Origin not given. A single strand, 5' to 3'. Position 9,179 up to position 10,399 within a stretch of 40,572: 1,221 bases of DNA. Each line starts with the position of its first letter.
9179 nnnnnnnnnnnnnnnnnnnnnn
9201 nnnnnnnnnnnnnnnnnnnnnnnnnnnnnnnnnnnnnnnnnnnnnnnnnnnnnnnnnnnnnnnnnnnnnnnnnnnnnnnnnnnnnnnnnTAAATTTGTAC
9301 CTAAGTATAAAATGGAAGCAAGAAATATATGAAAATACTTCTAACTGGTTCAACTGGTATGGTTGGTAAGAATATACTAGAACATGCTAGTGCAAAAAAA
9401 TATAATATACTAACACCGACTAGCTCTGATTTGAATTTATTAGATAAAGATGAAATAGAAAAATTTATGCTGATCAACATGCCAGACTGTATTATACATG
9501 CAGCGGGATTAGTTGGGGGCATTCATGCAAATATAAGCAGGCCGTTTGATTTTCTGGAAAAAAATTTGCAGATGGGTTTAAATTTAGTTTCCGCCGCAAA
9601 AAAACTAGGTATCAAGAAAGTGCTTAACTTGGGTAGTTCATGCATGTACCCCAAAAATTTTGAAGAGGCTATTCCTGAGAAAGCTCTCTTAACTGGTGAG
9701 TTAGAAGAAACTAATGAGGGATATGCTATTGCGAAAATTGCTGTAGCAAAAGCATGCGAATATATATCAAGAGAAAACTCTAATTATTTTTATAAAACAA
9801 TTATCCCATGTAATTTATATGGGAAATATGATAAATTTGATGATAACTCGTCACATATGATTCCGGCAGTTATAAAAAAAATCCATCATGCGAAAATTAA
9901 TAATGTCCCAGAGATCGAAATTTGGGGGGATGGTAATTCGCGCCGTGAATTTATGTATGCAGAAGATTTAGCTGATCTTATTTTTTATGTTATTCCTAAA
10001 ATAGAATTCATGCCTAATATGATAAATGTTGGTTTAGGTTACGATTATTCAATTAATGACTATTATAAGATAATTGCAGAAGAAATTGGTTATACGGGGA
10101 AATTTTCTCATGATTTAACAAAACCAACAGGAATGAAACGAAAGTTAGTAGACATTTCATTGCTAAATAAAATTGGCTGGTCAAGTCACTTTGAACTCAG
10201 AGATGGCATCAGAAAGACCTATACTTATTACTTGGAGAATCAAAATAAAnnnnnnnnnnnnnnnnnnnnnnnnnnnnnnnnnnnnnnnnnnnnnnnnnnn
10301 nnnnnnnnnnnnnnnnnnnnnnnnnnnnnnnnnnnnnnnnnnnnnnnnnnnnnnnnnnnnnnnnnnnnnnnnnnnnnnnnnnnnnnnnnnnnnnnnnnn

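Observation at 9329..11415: ColC/ColD pair predicts a 3,6-dideoxyhexose (colitose) side branch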

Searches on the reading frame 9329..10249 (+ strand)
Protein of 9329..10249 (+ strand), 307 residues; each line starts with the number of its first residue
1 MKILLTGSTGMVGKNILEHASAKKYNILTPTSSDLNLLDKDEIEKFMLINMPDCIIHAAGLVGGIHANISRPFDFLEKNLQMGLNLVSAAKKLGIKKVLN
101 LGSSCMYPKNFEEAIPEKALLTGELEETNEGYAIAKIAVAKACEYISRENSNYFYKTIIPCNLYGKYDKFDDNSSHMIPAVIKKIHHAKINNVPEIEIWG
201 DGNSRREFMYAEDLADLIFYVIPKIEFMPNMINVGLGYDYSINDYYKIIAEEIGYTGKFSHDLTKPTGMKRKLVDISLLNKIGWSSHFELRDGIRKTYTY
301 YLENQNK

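Call 6: search_solved_structures(query=window:9329-10249:+, show_alignments=2, max_evalue=1e-10)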
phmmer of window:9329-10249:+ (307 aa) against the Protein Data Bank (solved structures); distinct sequences matched with E-value up to 1e-10: 26.
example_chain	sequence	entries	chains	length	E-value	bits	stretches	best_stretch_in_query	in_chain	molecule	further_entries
8du0_A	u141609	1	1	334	2.3e-74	253.8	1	2-304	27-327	GDP-L-fucose synthase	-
7ll6_A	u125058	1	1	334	2.3e-74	253.8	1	2-304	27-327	GDP-L-fucose synthase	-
1bws_A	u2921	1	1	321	2.2e-66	227.6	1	2-306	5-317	PROTEIN (GDP-4-KETO-6-DEOXY-D-MANNOSE EPIMERASE/REDUCTASE)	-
1bsv_A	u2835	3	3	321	7.9e-66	225.8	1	2-306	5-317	PROTEIN (GDP-FUCOSE SYNTHETASE) | GDP-FUCOSE SYNTHETASE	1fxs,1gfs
1e6u_A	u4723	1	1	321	5.4e-65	223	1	2-306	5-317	GDP-FUCOSE SYNTHETASE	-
1e7s_A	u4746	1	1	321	1e-64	222.1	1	2-306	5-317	GDP-FUCOSE SYNTHETASE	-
1e7q_A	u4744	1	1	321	1e-64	222.1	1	2-306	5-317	GDP-FUCOSE SYNTHETASE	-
1e7r_A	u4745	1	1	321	7.1e-64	219.4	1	2-306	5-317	GDP-FUCOSE SYNTHETASE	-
7anh_A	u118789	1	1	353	3.1e-50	174.6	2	2-194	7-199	GDP-L-fucose synthase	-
8ewu_A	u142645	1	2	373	8.9e-46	160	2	2-193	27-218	GDP-L-fucose synthase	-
7m13_A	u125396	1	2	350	1.8e-42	149.1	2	2-191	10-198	GDP-L-fucose synthase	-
7cxt_A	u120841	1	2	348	1.8e-42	149.1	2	2-191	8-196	GDP-L-fucose synthase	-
7anc_A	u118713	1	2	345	3.3e-42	148.3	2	2-191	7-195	GDP-L-fucose synthase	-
4b8w_A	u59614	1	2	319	2.4e-38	135.5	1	1-304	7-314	GDP-L-FUCOSE SYNTHASE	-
4b8z_A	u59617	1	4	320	2.5e-38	135.5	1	1-304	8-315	GDP-L-FUCOSE SYNTHASE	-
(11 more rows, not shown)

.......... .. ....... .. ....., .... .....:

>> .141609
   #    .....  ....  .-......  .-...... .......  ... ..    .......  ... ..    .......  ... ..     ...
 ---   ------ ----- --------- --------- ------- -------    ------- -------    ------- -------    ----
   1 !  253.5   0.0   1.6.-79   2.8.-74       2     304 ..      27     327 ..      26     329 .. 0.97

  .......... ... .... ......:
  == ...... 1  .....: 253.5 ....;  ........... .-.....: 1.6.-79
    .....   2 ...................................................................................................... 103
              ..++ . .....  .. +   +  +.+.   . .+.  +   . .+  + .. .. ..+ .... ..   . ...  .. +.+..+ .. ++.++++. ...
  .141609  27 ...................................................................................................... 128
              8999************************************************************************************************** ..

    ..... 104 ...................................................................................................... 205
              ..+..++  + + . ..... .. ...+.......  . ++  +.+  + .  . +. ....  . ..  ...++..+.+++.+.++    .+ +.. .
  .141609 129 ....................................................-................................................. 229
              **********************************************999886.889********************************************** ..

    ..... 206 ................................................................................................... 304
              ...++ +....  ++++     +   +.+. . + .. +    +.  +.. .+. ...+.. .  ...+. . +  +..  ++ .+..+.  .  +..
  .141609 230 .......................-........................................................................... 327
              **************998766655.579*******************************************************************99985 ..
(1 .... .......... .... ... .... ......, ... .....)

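Call 9: search_protein_families(proteins=[window:9329-10249:+], library=ncbifam, max_evalue=0.00001)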
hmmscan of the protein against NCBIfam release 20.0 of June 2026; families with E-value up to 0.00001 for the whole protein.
window:9329-10249:+ (307 aa): 7 families
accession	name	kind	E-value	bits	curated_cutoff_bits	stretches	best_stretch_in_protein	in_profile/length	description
NF047922.1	GDPFucSynFcl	equivalog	6.3e-95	318.2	500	1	2-306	4-306/308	GDP-L-fucose synthase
TIGR01181.1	dTDP_gluc_dehyt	equivalog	6.9e-14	51.7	365.1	1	37-306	59-316/321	dTDP-glucose 4,6-dehydratase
TIGR04180.1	EDH_00030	hypoth_equivalog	7.9e-13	48.1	475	1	49-262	68-265/297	NAD-dependent 4,6-dehydratase LegB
TIGR01179.1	galE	equivalog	2.5e-12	46.3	262.3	1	36-302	55-326/332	UDP-glucose 4-epimerase GalE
TIGR02197.1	heptose_epim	equivalog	1.4e-07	31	274.6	1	39-256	51-263/316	ADP-glyceromanno-heptose 6-epimerase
NF007490.0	PRK10084.1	subfamily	1.4e-07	30.8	649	0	161-306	195-339/361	dTDP-glucose 4,6-dehydratase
TIGR01214.1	rmlD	equivalog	9.7e-07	28.2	224.05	1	2-62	1-61/285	dTDP-4-dehydrorhamnose reductase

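Call 11: find_homologous_proteins(query=window:9329-10249:+, max_evalue=1e-30)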
Query window:9329-10249:+ (307 aa): 7834 proteins with E <= 1e-30 among 8000 candidates; the best 120 are listed.
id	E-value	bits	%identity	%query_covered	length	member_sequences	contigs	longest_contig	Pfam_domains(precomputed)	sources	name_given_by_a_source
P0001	1.1e-161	555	98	81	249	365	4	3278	PF16363.12,PF01370.28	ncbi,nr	ncbi:NAD-dependent epimerase/dehydratase family protein, partial [Escherichia coli]|nr:NAD-dependent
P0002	1.3e-139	483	69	99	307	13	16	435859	PF04321.24,PF16363.12,PF01370.28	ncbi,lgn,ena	ncbi:GDP-L-fucose synthase family protein [Citrobacter portucalensis]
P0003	1.5e-138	479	68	99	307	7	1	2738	PF04321.24,PF16363.12,PF01370.28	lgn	-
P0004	9.3e-134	464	69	95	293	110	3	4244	PF04321.24,PF16363.12,PF01370.28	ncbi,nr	ncbi:NAD-dependent epimerase/dehydratase family protein, partial [Salmonella enterica]|nr:NAD-depend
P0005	1.8e-128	446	63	99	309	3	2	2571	PF04321.24,PF16363.12,PF01370.28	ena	-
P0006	1.4e-125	437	62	100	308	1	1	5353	PF04321.24,PF16363.12,PF01370.28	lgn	-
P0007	6.3e-125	435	60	100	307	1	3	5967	PF04321.24,PF16363.12,PF01370.28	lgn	-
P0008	8.3e-125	434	61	99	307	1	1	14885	PF04321.24,PF16363.12,PF01370.28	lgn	-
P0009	1.3e-124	434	89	71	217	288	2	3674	PF04321.24,PF16363.12,PF01370.28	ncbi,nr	ncbi:NAD-dependent epimerase/dehydratase family protein, partial [Salmonella enterica subsp. enteric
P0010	1.9e-124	433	61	100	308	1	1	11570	PF04321.24,PF16363.12,PF01370.28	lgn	-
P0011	5.8e-124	432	61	99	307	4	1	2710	PF04321.24,PF16363.12,PF01370.28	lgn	-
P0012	1.2e-123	430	61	99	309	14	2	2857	PF04321.24,PF16363.12,PF01370.28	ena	-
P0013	1.9e-123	430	61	99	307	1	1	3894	PF04321.24,PF16363.12,PF01370.28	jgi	jgi:GDP-L-fucose synthase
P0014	3.1e-123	429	61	99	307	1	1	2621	PF04321.24,PF16363.12,PF01370.28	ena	-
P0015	3.2e-123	429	60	99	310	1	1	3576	PF04321.24,PF16363.12,PF01370.28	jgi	jgi:GDP-L-fucose synthase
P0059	5.5e-120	418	60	99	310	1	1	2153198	PF04321.24,PF16363.12,PF01370.28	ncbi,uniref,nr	ncbi:NAD-dependent epimerase/dehydratase [Sulfurimonas autotrophica DSM 16294]|uniref:GDP-L-fucose s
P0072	1.1e-119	417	59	99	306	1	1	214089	PF04321.24,PF16363.12,PF01370.28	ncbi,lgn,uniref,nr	ncbi:GDP-L-fucose synthase [Rhizobium sp. Leaf262]|uniref:GDP-L-fucose synthase family protein n=1 T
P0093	2.6e-119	416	60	99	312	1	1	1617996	PF04321.24,PF16363.12,PF01370.28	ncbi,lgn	ncbi:GDP-L-fucose synthase [Campylobacter coli]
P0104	4.0e-119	416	59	100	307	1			PF04321.24,PF16363.12,PF01370.28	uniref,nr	uniref:GDP-L-fucose synthase n=1 Tax=Yersinia pseudotuberculosis TaxID=633 RepID=G4WJB0_YERPU|nr:NAD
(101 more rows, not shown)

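Call 33: find_encoding_contigs(protein=P0059, flank=5000, max_places=1)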
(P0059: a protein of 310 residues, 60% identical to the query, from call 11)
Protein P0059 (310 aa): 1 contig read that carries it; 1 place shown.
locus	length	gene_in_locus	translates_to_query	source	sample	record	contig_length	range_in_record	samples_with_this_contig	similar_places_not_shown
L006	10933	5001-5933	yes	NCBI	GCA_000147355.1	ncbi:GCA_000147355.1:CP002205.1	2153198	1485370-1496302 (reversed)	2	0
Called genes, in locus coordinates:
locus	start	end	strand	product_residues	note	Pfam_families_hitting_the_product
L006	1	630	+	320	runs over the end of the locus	PF00483:NTP_transferase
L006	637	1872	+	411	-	PF00342:PGI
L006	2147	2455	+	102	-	PF13412:HTH_24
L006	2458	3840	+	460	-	PF00483:NTP_transferase, PF12804:NTP_transf_3 (weak), PF22640:ManC_GMP_beta-helix, PF01050:MannoseP_isomer, PF07883:Cupin_2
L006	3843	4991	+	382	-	PF01370:Epimerase, PF02719:Polysacc_synt_2 (weak), PF04321:RmlD_sub_bind (weak), PF16363:GDP_Man_Dehyd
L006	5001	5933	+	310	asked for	PF01370:Epimerase, PF04321:RmlD_sub_bind, PF16363:GDP_Man_Dehyd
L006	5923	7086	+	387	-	PF00155:Aminotran_1_2, PF01041:DegT_DnrJ_EryC1, PF00266:Aminotran_5, PF01053:Cys_Met_Meta_PP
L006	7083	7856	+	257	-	PF00483:NTP_transferase, PF12804:NTP_transf_3 (weak)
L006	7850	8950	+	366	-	PF01073:3Beta_HSD, PF01370:Epimerase, PF02719:Polysacc_synt_2, PF04321:RmlD_sub_bind, PF16363:GDP_Man_Dehyd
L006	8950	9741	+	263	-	PF00456:Transketolase_N, PF13292:DXP_synthase_N, PF00676:E1_dh (weak)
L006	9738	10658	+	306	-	PF02779:Transket_pyr, PF02780:Transketolase_C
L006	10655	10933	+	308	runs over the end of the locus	PF01370:Epimerase, PF04321:RmlD_sub_bind (weak), PF16363:GDP_Man_Dehyd (weak), PF01073:3Beta_HSD (weak)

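Call 34: find_encoding_contigs(protein=P0072, flank=5000, max_places=1)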
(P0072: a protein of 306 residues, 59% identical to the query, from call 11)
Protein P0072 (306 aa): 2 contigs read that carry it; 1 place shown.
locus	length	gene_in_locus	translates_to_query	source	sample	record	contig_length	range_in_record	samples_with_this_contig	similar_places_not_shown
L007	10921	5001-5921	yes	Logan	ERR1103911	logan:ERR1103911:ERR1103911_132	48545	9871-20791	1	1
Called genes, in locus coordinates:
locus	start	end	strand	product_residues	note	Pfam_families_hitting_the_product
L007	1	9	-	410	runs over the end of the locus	PF04055:Radical_SAM (weak)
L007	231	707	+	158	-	PF03449:GreA_GreB_N, PF01272:GreA_GreB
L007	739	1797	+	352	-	PF20706:GT4-conflict, PF00534:Glycos_transf_1, PF13692:Glyco_trans_1_4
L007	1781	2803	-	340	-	PF00534:Glycos_transf_1, PF13692:Glyco_trans_1_4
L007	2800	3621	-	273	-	PF00535:Glycos_transf_2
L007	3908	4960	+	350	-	PF01370:Epimerase, PF04321:RmlD_sub_bind (weak), PF16363:GDP_Man_Dehyd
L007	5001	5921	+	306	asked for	PF01370:Epimerase, PF04321:RmlD_sub_bind, PF16363:GDP_Man_Dehyd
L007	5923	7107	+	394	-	PF00155:Aminotran_1_2 (faint), PF00266:Aminotran_5 (weak), PF01041:DegT_DnrJ_EryC1, PF01053:Cys_Met_Meta_PP (weak)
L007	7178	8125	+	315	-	-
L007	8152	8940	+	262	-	PF05050:Methyltransf_21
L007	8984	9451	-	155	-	PF01047:MarR (weak), PF12840:HTH_20 (weak), PF13404:HTH_AsnC-type, PF13412:HTH_24, PF08222:HTH_CodY (weak), PF01037:AsnC_trans_reg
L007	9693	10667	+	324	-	PF00890:FAD_binding_2 (faint), PF01134:GIDA (faint), PF01266:DAO (faint), PF03486:HI0933_like (faint), PF07992:Pyr_redox_2, PF13738:Pyr_redox_3, PF00070:Pyr_redox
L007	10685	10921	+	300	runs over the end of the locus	PF00126:HTH_1, PF03466:LysR_substrate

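Call 35: find_encoding_contigs(protein=P0093, flank=5000, max_places=1)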
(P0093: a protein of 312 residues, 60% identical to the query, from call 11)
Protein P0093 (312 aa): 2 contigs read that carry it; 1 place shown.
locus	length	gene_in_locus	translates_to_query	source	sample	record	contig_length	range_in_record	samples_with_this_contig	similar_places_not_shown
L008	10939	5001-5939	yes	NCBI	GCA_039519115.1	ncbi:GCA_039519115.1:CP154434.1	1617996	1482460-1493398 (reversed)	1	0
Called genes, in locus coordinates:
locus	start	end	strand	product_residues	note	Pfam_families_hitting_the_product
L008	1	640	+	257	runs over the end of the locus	PF01755:Glyco_transf_25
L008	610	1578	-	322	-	PF01075:Glyco_transf_9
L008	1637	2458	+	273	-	PF00535:Glycos_transf_2, PF10111:Glyco_tranf_2_2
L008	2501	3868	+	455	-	PF00483:NTP_transferase, PF12804:NTP_transf_3 (weak), PF22640:ManC_GMP_beta-helix, PF01050:MannoseP_isomer, PF07883:Cupin_2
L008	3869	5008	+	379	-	PF01370:Epimerase, PF04321:RmlD_sub_bind (weak), PF16363:GDP_Man_Dehyd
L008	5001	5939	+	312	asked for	PF01370:Epimerase, PF04321:RmlD_sub_bind, PF16363:GDP_Man_Dehyd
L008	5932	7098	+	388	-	PF00155:Aminotran_1_2 (weak), PF01041:DegT_DnrJ_EryC1, PF00266:Aminotran_5, PF01053:Cys_Met_Meta_PP (weak)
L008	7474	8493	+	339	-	PF00852:Glyco_transf_10 (weak)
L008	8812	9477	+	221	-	PF01531:Glyco_transf_11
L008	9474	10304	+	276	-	PF00483:NTP_transferase, PF12804:NTP_transf_3 (weak)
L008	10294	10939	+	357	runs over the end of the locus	PF01370:Epimerase, PF04321:RmlD_sub_bind (weak), PF16363:GDP_Man_Dehyd, PF02719:Polysacc_synt_2, PF07993:NAD_binding_4 (weak)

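Call 36: find_encoding_contigs(protein=P0002, flank=8000, max_places=1)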
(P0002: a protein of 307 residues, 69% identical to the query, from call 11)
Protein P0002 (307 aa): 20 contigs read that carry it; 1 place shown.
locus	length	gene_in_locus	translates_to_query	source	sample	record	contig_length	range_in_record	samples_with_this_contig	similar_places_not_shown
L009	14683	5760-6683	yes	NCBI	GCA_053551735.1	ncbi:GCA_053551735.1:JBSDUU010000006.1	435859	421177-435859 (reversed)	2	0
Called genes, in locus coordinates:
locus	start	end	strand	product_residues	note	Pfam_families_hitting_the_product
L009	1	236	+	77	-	PF00408:PGM_PMM_IV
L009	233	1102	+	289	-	PF01531:Glyco_transf_11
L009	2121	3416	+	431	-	PF01554:MatE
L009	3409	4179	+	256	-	PF00535:Glycos_transf_2, PF10111:Glyco_tranf_2_2, PF13641:Glyco_tranf_2_3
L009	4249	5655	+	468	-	PF03446:NAD_binding_2, PF00393:6PGD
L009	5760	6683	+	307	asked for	PF01370:Epimerase, PF04321:RmlD_sub_bind, PF16363:GDP_Man_Dehyd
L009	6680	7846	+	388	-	PF01041:DegT_DnrJ_EryC1, PF00155:Aminotran_1_2, PF00266:Aminotran_5 (weak)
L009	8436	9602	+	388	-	PF03721:UDPG_MGDP_dh_N, PF00984:UDPG_MGDP_dh, PF03720:UDPG_MGDP_dh_C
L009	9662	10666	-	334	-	PF00106:adh_short (faint), PF01073:3Beta_HSD, PF01370:Epimerase, PF02719:Polysacc_synt_2, PF04321:RmlD_sub_bind, PF07993:NAD_binding_4 (faint), PF16363:GDP_Man_Dehyd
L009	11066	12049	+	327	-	PF02706:Wzz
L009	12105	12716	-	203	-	PF01502:PRA-CH, PF01503:PRA-PH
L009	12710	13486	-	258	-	PF00977:His_biosynth, PF01207:Dus (faint), PF03060:NMO (faint)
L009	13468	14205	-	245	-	PF00977:His_biosynth, PF13714:PEP_mutase (faint), PF01207:Dus (faint)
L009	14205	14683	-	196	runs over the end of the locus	PF00117:GATase, PF01174:SNO (faint)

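Call 72: search_protein_families(proteins=[P0104, P0059, P0072, P0093], library=ncbifam, max_evalue=1e-40)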
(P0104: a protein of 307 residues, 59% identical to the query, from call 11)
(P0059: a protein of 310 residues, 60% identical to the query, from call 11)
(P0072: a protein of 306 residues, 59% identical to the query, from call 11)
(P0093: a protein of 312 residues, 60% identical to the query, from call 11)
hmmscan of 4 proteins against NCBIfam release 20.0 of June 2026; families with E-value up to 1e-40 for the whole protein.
P0104 (307 aa): 1 family
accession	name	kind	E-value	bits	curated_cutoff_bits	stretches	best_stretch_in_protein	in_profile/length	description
NF047922.1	GDPFucSynFcl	equivalog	5.5e-92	308.5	500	1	2-305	4-305/308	GDP-L-fucose synthase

P0059 (310 aa): 1 family
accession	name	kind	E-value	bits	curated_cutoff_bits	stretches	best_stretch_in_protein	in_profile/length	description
NF047922.1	GDPFucSynFcl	equivalog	4.2e-92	308.9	500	1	3-305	4-304/308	GDP-L-fucose synthase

P0072 (306 aa): 1 family
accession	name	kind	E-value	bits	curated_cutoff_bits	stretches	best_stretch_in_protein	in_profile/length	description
NF047922.1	GDPFucSynFcl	equivalog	3e-94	315.9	500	1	2-305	4-305/308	GDP-L-fucose synthase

P0093 (312 aa): 1 family
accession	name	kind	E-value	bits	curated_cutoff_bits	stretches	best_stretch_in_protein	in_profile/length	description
NF047922.1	GDPFucSynFcl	equivalog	7.5e-87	291.6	500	1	4-308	2-304/308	GDP-L-fucose synthase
